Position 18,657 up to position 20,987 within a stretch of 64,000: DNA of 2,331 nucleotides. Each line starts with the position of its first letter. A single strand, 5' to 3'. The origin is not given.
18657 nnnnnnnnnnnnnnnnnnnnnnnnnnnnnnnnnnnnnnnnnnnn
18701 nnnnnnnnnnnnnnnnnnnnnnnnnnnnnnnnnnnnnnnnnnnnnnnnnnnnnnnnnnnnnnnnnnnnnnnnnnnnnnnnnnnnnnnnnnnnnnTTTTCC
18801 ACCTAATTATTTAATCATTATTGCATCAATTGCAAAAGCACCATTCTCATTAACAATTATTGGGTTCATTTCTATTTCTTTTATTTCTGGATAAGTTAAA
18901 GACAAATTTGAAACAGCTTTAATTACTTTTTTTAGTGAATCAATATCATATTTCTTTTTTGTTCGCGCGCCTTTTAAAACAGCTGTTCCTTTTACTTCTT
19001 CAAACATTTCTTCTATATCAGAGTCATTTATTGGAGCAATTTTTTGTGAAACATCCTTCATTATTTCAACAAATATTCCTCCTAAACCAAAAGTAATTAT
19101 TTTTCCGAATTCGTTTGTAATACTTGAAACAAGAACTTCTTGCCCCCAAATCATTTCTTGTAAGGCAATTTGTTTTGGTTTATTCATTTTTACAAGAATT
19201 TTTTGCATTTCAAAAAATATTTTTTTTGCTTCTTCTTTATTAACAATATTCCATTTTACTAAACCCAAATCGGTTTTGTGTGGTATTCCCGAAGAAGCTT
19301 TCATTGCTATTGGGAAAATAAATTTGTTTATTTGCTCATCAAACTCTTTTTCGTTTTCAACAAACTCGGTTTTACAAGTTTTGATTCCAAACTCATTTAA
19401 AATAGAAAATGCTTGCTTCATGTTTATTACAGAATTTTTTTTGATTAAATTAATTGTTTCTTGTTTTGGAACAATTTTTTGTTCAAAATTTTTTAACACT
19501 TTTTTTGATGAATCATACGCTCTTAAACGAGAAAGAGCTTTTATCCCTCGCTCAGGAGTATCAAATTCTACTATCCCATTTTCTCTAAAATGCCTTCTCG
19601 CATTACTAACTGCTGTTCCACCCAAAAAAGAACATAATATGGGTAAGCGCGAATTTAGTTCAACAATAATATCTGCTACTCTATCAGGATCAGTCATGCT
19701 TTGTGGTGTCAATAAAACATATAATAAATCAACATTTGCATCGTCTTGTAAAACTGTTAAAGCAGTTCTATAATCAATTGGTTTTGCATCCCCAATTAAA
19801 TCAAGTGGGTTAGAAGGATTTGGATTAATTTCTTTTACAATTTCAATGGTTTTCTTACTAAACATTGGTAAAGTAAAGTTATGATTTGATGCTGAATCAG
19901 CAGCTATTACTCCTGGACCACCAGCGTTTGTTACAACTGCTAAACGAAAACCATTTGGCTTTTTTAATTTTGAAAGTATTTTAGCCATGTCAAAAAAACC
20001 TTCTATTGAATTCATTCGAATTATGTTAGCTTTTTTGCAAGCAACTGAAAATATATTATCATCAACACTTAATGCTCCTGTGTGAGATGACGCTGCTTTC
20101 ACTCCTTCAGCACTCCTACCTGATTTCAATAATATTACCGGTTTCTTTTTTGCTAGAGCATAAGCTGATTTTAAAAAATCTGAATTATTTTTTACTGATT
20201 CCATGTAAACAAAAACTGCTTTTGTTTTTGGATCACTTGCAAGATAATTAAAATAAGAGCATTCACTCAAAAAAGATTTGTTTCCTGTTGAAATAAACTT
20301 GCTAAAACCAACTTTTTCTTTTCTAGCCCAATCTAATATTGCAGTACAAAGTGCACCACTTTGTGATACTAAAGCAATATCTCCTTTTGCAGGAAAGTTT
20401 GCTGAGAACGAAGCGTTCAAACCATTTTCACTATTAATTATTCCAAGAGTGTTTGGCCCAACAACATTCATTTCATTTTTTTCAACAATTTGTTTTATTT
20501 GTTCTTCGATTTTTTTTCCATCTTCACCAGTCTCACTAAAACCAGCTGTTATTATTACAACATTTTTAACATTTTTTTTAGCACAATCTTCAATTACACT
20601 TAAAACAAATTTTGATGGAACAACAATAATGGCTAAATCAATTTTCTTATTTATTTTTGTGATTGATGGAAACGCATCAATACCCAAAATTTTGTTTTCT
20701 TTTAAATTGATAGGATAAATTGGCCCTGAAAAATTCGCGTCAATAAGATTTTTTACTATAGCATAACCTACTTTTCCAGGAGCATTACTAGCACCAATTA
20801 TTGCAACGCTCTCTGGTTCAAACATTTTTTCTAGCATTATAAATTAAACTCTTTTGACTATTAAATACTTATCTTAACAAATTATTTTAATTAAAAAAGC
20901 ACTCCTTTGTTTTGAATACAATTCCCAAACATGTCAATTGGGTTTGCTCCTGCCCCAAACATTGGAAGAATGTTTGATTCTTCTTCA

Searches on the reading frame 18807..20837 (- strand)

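Call 19: search_protein_families(library=pfam, proteins=[window:18807-20837:-], max_evalue=0.001)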
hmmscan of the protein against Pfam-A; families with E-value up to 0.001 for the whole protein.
window:18807-20837:- (676 aa): 5 families
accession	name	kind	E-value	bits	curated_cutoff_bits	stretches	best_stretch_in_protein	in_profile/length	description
PF13607.11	Succ_CoA_lig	-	2.6e-51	173.5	27.4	1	151-288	1-138/138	Succinyl-CoA ligase like flavodoxin domain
PF13549.11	ATP-grasp_5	-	1e-49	169.3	27.6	1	467-674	6-219/221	ATP-grasp domain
PF13380.12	CoA_binding_2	-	7.7e-23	81.6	22.8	1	10-135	2-115/116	CoA binding domain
PF02629.25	CoA_binding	-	8.2e-15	55.8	22.3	1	7-99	2-97/97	CoA binding domain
PF00549.24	Ligase_CoA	-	0.00024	21.6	24.5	0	157-213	1-59/128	CoA-ligase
